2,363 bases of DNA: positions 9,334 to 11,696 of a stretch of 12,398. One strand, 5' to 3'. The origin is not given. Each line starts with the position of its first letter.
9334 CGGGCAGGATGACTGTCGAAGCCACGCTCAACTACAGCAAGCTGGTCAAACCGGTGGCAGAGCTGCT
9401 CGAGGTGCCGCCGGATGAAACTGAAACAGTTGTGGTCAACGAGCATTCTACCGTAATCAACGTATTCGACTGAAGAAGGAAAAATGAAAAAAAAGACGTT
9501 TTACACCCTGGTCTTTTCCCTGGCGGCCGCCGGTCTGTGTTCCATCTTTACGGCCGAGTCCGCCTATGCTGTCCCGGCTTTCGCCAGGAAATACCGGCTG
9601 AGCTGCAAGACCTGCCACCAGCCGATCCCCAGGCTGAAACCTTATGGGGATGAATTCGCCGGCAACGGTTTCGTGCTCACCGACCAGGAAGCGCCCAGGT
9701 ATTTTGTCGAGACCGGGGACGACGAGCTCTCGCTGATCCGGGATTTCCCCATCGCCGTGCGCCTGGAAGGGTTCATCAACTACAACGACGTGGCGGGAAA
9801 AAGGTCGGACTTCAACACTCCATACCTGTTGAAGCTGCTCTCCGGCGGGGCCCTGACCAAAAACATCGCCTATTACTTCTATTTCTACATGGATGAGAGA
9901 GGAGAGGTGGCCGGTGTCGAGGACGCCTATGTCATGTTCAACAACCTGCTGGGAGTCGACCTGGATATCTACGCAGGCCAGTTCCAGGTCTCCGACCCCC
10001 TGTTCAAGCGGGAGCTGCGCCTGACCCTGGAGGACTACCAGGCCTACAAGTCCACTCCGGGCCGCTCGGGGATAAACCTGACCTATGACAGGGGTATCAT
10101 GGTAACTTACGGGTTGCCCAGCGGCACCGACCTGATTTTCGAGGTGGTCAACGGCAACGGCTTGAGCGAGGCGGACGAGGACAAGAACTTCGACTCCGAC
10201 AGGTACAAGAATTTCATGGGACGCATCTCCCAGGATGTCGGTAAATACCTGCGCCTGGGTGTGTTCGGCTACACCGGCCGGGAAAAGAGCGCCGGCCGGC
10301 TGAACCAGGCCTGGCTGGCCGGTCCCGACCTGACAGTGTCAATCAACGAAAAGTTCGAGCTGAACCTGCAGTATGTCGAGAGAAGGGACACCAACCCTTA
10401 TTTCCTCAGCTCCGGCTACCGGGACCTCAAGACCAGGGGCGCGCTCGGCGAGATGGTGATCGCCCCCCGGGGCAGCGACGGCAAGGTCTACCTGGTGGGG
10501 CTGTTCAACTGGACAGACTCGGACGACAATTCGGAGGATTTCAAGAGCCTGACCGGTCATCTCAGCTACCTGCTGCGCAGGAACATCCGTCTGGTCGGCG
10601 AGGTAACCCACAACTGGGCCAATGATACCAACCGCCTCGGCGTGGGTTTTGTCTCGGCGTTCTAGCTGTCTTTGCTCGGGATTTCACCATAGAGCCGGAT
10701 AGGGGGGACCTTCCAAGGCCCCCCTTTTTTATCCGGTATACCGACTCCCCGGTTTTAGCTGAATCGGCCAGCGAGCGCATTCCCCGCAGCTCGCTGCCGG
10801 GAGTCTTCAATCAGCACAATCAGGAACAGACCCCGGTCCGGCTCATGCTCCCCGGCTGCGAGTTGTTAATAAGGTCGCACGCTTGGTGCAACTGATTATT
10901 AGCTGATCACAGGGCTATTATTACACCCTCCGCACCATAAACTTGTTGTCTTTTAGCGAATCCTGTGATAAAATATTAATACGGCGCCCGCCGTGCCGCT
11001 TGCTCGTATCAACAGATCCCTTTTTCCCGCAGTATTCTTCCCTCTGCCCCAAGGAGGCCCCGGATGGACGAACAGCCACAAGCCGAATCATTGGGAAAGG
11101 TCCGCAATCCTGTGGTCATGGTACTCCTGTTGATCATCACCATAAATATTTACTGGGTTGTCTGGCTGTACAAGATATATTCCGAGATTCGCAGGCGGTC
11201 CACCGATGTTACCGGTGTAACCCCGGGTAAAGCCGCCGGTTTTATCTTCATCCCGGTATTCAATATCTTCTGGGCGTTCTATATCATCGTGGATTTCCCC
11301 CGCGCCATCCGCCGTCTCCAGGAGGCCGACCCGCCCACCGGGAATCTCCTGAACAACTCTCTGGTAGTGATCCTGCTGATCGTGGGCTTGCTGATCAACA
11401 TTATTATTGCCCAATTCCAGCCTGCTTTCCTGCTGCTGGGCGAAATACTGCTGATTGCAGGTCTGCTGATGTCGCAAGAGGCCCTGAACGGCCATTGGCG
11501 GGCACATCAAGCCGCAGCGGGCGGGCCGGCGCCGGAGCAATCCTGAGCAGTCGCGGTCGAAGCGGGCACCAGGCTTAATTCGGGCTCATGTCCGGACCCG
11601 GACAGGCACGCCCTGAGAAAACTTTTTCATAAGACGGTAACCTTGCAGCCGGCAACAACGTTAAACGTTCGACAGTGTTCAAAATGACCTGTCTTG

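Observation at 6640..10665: Iron-themed neighbourhood: a ferritin-loaded nanocompartment next to a putative Fe(II)-oxidising outer-membrane cytochrome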

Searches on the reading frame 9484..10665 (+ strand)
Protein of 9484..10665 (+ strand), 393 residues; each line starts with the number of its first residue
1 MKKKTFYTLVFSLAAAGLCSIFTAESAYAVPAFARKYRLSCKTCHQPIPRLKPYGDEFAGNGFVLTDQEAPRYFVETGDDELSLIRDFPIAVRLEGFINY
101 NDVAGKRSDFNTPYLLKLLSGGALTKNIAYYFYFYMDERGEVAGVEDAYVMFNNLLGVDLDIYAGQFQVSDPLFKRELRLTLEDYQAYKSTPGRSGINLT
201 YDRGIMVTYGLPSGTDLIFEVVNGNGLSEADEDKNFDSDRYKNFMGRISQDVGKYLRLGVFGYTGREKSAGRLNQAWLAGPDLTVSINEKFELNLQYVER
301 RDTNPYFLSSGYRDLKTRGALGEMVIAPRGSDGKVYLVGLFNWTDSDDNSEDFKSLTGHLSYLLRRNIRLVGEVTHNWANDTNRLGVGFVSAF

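Call 3: search_protein_families(library=pfam, proteins=[window:9484-10665:+], max_evalue=0.01)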
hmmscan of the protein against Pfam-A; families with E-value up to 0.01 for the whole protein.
window:9484-10665:+ (393 aa): 0 families

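Call 4: search_protein_families(library=ncbifam, proteins=[window:9484-10665:+], max_evalue=0.01)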
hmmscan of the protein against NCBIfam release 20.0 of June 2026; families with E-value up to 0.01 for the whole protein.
window:9484-10665:+ (393 aa): 0 families

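Call 11: find_homologous_proteins(query=window:9484-10665:+)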
Query window:9484-10665:+ (393 aa): 5260 proteins with E <= 0.001 among 8000 candidates; the best 120 are listed.
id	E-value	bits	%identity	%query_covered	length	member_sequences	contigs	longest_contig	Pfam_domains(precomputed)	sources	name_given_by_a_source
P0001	3.5e-265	897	100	100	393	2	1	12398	-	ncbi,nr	ncbi:MAG: hypothetical protein JXQ83_06795 [Candidatus Glassbacteria bacterium]|nr:hypothetical prot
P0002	5.8e-218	742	80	100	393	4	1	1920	-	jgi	jgi:hypothetical protein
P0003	4.8e-198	676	74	100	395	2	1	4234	-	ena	-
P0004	5.9e-195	666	72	100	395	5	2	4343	-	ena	-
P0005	2.3e-187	641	68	100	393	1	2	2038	-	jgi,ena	jgi:hypothetical protein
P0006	1.5e-174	599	65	100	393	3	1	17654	-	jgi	-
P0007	7.5e-172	590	66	98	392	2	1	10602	-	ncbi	ncbi:MAG: hypothetical protein V1794_13105 [Candidatus Glassbacteria bacterium]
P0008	7.9e-166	570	64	100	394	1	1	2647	-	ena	-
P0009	1.5e-163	563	64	100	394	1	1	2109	-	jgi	jgi:hypothetical protein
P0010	4.0e-163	561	61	100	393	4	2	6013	-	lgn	-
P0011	1.1e-162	560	63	100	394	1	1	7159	-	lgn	-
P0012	1.3e-161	556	63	94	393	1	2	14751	-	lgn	-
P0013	5.3e-158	544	63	96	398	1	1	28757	-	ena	-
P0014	2.5e-157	542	59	100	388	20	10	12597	-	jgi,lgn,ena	-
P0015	6.2e-157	541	59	100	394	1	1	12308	-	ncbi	-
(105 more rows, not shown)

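Call 12: find_encoding_contigs(protein=P0006, flank=10000, max_places=3)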
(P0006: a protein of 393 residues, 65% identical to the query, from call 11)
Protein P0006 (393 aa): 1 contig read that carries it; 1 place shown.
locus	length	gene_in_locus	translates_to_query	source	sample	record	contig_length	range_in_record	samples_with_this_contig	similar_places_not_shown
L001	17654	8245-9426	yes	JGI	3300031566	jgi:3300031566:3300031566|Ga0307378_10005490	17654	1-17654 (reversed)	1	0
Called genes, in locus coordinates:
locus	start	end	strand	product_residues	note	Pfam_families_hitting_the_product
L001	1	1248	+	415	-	?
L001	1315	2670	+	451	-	PF00072:Response_reg, PF00158:Sigma54_activat, PF14532:Sigma54_activ_2, PF00004:AAA (weak), PF07728:AAA_5, PF25601:AAA_lid_14, PF02954:HTH_8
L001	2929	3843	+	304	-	PF08201:BssC_TutF (faint)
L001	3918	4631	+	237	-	-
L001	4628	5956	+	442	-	-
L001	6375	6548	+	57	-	-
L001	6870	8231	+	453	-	PF14522:Cytochrome_C7 (faint), PF13435:Cytochrome_C554 (weak), PF03264:Cytochrom_NNT (weak)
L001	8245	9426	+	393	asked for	-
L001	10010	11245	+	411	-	-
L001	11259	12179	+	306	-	PF14522:Cytochrome_C7 (faint), PF14537:Cytochrom_c3_2 (faint)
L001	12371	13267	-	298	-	-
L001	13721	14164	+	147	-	PF25471:TM_PetC (weak), PF00355:Rieske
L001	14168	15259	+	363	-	PF00033:Cytochrome_B, PF13631:Cytochrom_B_N_2, PF00032:Cytochrom_B_C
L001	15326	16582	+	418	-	PF09699:Paired_CXXCH_1 (faint), PF14522:Cytochrome_C7 (faint), PF14537:Cytochrom_c3_2 (weak)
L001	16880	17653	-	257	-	?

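Call 13: find_encoding_contigs(protein=P0007, flank=10000, max_places=3)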
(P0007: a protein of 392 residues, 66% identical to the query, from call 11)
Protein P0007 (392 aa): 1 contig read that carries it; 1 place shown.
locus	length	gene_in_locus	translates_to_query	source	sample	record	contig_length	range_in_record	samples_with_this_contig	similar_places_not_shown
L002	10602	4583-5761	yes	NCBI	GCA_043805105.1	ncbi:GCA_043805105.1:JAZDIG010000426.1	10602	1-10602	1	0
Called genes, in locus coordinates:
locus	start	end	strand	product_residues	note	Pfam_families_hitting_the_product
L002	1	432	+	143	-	?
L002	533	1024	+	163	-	PF01243:PNPOx_N, PF12900:Pyridox_ox_2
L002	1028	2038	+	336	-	PF01208:URO-D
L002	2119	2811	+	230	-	PF01209:Ubie_methyltran, PF13489:Methyltransf_23, PF08241:Methyltransf_11, PF08242:Methyltransf_12, PF13649:Methyltransf_25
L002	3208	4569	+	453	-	PF14522:Cytochrome_C7 (faint), PF13435:Cytochrome_C554, PF03264:Cytochrom_NNT (weak)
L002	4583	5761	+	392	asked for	-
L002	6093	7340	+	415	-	-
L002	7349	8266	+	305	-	PF14537:Cytochrom_c3_2 (faint), PF22113:Mtrc-MtrF_II-IV_dom (faint), PF14522:Cytochrome_C7 (weak)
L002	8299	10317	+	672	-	PF14522:Cytochrome_C7 (faint), PF14537:Cytochrom_c3_2 (faint), PF22113:Mtrc-MtrF_II-IV_dom (faint)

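Call 14: find_encoding_contigs(protein=P0013, flank=10000, max_places=3)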
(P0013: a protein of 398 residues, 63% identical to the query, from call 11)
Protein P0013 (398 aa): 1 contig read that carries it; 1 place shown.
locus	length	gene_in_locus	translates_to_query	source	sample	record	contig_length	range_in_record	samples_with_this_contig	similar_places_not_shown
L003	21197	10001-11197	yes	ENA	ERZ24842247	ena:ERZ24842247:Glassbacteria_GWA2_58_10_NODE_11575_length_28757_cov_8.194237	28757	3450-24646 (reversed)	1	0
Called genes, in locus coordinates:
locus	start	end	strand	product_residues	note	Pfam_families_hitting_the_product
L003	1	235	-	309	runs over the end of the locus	-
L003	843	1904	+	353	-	PF01368:DHH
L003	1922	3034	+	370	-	PF07238:PilZ (weak)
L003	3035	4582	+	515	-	PF27272:CpgS_N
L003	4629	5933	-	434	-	PF08013:GatZ_KbaZ-like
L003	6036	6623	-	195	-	PF00583:Acetyltransf_1, PF13508:Acetyltransf_7 (weak)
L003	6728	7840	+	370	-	-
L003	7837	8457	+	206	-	PF13580:SIS_2, PF01380:SIS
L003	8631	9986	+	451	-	PF14522:Cytochrome_C7 (faint), PF13435:Cytochrome_C554 (weak), PF03264:Cytochrom_NNT (weak)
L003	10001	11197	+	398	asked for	-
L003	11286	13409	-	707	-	PF05448:AXE1 (faint)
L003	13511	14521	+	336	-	PF00389:2-Hacid_dh (weak), PF02826:2-Hacid_dh_C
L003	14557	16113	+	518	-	PF03824:NicO, PF13386:DsbD_2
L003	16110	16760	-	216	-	-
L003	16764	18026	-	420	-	PF00950:ABC-3, PF01032:FecCD (weak), PF02742:Fe_dep_repr_C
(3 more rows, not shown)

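Call 22: find_related_loci(query=A1, collection=genome_contigs, flank=10000)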
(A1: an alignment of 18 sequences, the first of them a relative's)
Query A1 (393 aa) in genome_contigs; peptide patterns used: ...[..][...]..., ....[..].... (x = any residue, [..] = any of these).
599 stretches matched a pattern (row limit reached: there are more); 586 encode a relative of the query (tblastn E <= 1e-3); the best 80 are kept; 80 distinct loci.
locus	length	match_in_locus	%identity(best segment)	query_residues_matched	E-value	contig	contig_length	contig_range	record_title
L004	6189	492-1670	78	1-393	0e+0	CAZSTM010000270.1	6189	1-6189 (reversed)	MAG TPA_asm: uncultured Gemmatimonadales bacterium isolate SRP214966_co2_433 genome assembly, contig: NODE_24741_length_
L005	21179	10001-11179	65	1-393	4e-180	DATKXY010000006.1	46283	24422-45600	MAG TPA_asm: archaeon isolate SMAG_U14205 k141_3790108, whole genome shotgun sequence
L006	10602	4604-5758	66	10-393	1e-175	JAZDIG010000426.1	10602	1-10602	MAG: Candidatus Glassbacteria bacterium isolate MEGAHIT-group-0.387 k141_1555554, whole genome shotgun sequence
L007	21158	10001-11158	60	4-393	4e-163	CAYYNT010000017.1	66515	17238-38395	MAG TPA_asm: uncultured Gemmatimonadales bacterium isolate binchicken_co20_206 genome assembly, contig: NODE_1067_length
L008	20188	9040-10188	59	1-392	1e-160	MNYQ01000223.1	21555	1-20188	MAG: Ignavibacteria bacterium CG2_30_36_16 cg2_3.0_scaffold_1885_c, whole genome shotgun sequence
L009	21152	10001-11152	60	9-393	5e-156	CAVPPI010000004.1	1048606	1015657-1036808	MAG: uncultured candidate division Zixibacteria bacterium isolate MFD09964.bin.1.280 genome assembly, contig: contig_263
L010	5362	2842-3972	60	18-393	3e-158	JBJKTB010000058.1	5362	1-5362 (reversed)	MAG: Ignavibacteriaceae bacterium isolate Bin_97 S1Ck127_2061272_flag_1_multi_4.0000_len_5362, whole genome shotgun sequ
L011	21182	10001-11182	59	1-393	3e-155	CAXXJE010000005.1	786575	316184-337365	MAG: Melioribacteraceae bacterium isolate 0e482c3f-fd6f-4299-bd25-db1c54be0b18 genome assembly, contig: contig_5, whole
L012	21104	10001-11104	59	25-393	2e-155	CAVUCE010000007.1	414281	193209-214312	MAG: uncultured Ignavibacteriales bacterium isolate MFD02923.bin.1.91 genome assembly, contig: contig_30784, whole genom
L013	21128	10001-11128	60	15-393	1e-155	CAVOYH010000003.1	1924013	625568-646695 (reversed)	MAG: uncultured Bacteroidetes bacterium isolate MFD09964.bin.2.229 genome assembly, contig: contig_3754, whole genome sh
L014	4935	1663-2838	58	1-393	7e-158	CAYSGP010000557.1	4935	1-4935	MAG TPA_asm: uncultured Ignavibacteriaceae bacterium isolate binchicken_co216_180 genome assembly, contig: k141_629241,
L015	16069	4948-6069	59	18-393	1e-154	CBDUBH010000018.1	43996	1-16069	MAG TPA_asm: uncultured Melioribacteraceae bacterium isolate ERR2431955_binner123_Refined_67 genome assembly, contig: ER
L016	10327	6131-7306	58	1-393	7e-154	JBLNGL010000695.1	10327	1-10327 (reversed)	MAG: Ignavibacteria bacterium isolate MAG21 PRJNA1031785_bin8_renamed_694, whole genome shotgun sequence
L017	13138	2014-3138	60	24-393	1e-153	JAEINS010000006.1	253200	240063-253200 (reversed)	MAG: Melioribacteraceae bacterium isolate MAG10 NODE_47_length_253200_cov_190.002813, whole genome shotgun sequence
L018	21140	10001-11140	59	7-393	4e-152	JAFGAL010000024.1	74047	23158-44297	MAG: Candidatus Zixiibacteriota bacterium isolate Zod_maxbin.0182_1 k87_3519619, whole genome shotgun sequence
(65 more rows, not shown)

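Call 29: find_encoding_contigs(protein=P0003, flank=10000, max_places=2)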
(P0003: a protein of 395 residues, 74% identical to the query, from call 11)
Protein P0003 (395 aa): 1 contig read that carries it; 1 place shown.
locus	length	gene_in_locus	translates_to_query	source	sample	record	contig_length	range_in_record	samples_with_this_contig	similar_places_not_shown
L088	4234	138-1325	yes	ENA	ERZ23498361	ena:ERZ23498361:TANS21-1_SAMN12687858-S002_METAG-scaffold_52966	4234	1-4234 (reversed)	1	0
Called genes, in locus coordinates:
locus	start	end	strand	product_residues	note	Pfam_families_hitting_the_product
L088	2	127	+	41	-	?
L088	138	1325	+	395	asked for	-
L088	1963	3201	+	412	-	-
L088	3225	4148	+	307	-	PF14537:Cytochrom_c3_2 (faint), PF02085:Cytochrom_CIII (faint), PF22113:Mtrc-MtrF_II-IV_dom (faint), PF14522:Cytochrome_C7 (faint)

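Call 30: find_encoding_contigs(protein=P0004, flank=10000, max_places=3)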
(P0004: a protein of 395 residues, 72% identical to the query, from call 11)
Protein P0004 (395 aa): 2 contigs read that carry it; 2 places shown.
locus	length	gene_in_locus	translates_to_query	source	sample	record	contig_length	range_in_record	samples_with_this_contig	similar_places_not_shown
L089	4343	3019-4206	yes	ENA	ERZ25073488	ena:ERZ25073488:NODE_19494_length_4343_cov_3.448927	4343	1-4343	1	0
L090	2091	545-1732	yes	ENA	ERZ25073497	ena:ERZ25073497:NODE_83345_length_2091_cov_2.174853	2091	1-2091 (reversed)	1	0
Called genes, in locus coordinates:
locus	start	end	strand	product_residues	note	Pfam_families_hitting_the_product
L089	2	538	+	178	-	?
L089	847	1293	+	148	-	-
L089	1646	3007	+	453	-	PF03264:Cytochrom_NNT (faint), PF13435:Cytochrome_C554 (weak)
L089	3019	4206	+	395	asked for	-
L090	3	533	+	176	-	?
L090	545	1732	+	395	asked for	-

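Call 39: search_solved_structures(query=A1, max_evalue=10)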
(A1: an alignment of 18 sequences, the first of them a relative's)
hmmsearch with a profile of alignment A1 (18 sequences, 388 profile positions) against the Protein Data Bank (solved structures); distinct sequences matched with E-value up to 10: 2.
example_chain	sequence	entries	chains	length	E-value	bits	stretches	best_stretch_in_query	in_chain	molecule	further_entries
6x89_S4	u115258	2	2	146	0.045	15.8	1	17-59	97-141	NADH dehydrogenase [ubiquinone] iron-sulfur protein 4, mitochondrial | NDUS4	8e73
1eag_A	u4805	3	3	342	0.51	12.4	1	170-235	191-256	ASPARTIC PROTEINASE (SAP2 GENE PRODUCT) | Candidapepsin-2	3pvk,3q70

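Call 46: predict_structure(alignment_id=A1)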
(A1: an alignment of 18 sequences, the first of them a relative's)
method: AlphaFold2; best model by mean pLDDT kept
length: 393 residues; sequences in the alignment: 18
mean_pLDDT: 68.7   pTM: 0.66
mean pLDDT of the five models: 68.7, 66.2, 64.5, 64.5, 51.9
residues with pLDDT >= 90: 8; 70-90: 199; 50-70: 126; < 50: 60
segments of 3 or more residues with pLDDT < 50: 25-43, 48-71, 172-178, 224-227, 308-310
pLDDT, mean of each block of 10 residues (from residue 1): 77 80 44 31 48 45 44 55 57 71 55 67 66 70 68 71 69 49 69 70 73 73 55 59 80 83 79 82 84 87 64 77 83 79 85 88 75 85 81 67
secondary structure, 60 per line:
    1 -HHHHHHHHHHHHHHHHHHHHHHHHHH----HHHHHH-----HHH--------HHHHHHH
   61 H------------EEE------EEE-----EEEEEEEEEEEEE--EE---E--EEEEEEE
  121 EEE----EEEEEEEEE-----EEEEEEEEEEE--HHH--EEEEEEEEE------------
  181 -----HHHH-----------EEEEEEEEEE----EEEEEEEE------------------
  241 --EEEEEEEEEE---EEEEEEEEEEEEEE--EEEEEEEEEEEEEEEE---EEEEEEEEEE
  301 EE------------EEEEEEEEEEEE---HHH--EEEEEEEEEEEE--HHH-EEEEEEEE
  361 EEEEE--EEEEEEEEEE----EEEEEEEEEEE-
elements in order: H2-27 H32-37 H54-61 E74-76 E83-85 E91-103 E114-123 E128-136 E142-152 E160-168 H186-189 E201-210 E215-222 E243-252 E256-269 E272-287 E291-302 E315-326 E335-346 E353-365 E368-377 E382-392

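Call 50: fold_search(model_id=the predicted structure, library=pdb)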
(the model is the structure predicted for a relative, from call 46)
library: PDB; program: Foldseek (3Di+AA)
matches with E <= 10: 925; with E <= 0.001: 208
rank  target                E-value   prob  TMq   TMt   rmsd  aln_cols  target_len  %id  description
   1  5mdo_A                5.7e-11  1.00  0.52  0.58   6.5       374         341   12  Crystal structure of in vitro folded Chitoporin VhChip from Vibrio harveyi (crystal form I) (released 2017-12-20)
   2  6ehb_B                1.2e-10  1.00  0.48  0.58   7.1       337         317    9  OmpU, an outer membrane protein, of Vibrio cholerae (released 2018-04-25)
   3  4d65_A                1.4e-10  1.00  0.52  0.58   6.5       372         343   12  Structure of porin Omp-Pst2 from P. stuartii; the asymmetric unit contains a dimer of trimers. (released 2016-03-09)
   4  7eqm_A                1.7e-10  1.00  0.52  0.61   6.0       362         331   12  Apo Truncated VhChiP (Delta 1-19) (released 2022-08-10)
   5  5o9c_A                2.0e-10  1.00  0.52  0.58   6.7       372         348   10  Crystal structure of Omp36 from Enterobacter aerogenes (released 2018-06-27)
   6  5nup_A                2.1e-10  1.00  0.53  0.59   6.3       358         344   11  Structural basis for maintenance of bacterial outer membrane lipid asymmetry (released 2017-10-25)
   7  6ehe                  2.3e-10  1.00  0.53  0.66   6.2       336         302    9  OmpTdeltaL8 (loop L8 deletion mutant of OmpT), an outer membrane protein of Vibrio cholerae (released 2018-04-25)
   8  6ehc_A                2.6e-10  1.00  0.47  0.58   7.5       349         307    9  OmpUdeltaN (N-terminus deletion mutant of OmpU), outer membrane protein of Vibrio cholerae (released 2018-04-25)
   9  6ehf                  3.0e-10  1.00  0.52  0.63   6.0       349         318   10  OmpT (in-vitro folded), an outer membrane protein Vibrio cholerae (trimer form) (released 2018-04-25)
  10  8byt_A                3.2e-10  1.00  0.50  0.62   7.2       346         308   12  Outer membrane attachment porin OmpM1 from Veillonella parvula, C3 symmetry (released 2023-11-08)
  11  5mdq_A                3.4e-10  1.00  0.56  0.62   5.5       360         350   11  Crystal structure of outer membrane expressed Chitoporin VhChip from Vibrio harveyi (released 2017-12-20)
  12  8bys_B                3.4e-10  1.00  0.49  0.59   7.1       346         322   13  Outer membrane attachment porin OmpM1 from Veillonella parvula, native (released 2023-11-08)
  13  8wv0_A                3.8e-10  1.00  0.50  0.57   6.3       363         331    9  Outer membrane porin of Burkholderia pseudomallei (BpsOmp38) (released 2024-10-30)
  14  4d64_A                4.4e-10  1.00  0.50  0.55   6.8       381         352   14  Structure of porin Omp-Pst1 from P. stuartii; the crystallographic symmetry generates a dimer of trimers. (released 2016-03-09)
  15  5nxn_A                5.5e-10  1.00  0.50  0.56   6.6       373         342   13  Structure of a L5-deletion mutant of Providencia stuartii Omp-Pst1 (released 2018-02-21)
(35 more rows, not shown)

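Call 65: search_protein_families(library=pfam, proteins=[L089:847-1293:+], max_evalue=10)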
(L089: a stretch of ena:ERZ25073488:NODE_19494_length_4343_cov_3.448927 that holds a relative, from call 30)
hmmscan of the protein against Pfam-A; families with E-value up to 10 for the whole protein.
L089:847-1293:+ (148 aa): 6 families
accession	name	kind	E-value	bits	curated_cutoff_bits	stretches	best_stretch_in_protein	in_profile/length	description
PF05016.21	ParE_toxin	-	0.017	16.2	23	1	54-118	4-66/89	ParE toxin of type II toxin-antitoxin system, parDE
PF21687.3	T2SSK_1st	-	0.045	14.9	26.2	1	51-90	13-53/107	Type II secretion system (T2SS), protein K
PF00382.24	TFIIB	-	0.045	14.2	23.6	1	53-88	4-39/92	Transcription factor TFIIB repeat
PF06386.16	GvpL_GvpF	-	0.13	12.7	23.6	1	44-139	138-235/245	Gas vesicle synthesis protein GvpL/GvpF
PF05262.16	Borrelia_P83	-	0.25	10.2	33.6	1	35-134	262-354/489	Borrelia P83/100 protein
PF13041.12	PPR_2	-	0.34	11.5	30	1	71-88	15-32/50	PPR repeat family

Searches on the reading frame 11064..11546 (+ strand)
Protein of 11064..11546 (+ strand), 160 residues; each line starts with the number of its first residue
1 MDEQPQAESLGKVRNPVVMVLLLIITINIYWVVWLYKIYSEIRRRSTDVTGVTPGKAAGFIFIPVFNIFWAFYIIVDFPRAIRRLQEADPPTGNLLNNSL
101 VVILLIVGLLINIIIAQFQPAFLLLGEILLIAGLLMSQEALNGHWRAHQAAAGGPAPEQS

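Call 3: search_protein_families(library=pfam, proteins=[window:11064-11546:+], max_evalue=0.01)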
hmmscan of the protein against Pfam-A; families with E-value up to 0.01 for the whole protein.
window:11064-11546:+ (160 aa): 3 families
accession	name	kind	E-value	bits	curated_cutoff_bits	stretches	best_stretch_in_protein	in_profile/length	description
PF14219.11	DUF4328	-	7.9e-08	32.5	27.2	1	18-91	22-95/166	Domain of unknown function (DUF4328)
PF14018.11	DUF4234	-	1.8e-06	28.4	25.3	1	14-73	1-63/70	Domain of unknown function (DUF4234)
PF19626.4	DUF6131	-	0.0098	16.6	25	1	100-140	4-46/59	Family of unknown function (DUF6131)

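Call 4: search_protein_families(library=ncbifam, proteins=[window:11064-11546:+], max_evalue=0.01)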
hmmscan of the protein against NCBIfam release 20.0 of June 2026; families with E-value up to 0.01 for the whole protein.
window:11064-11546:+ (160 aa): 0 families
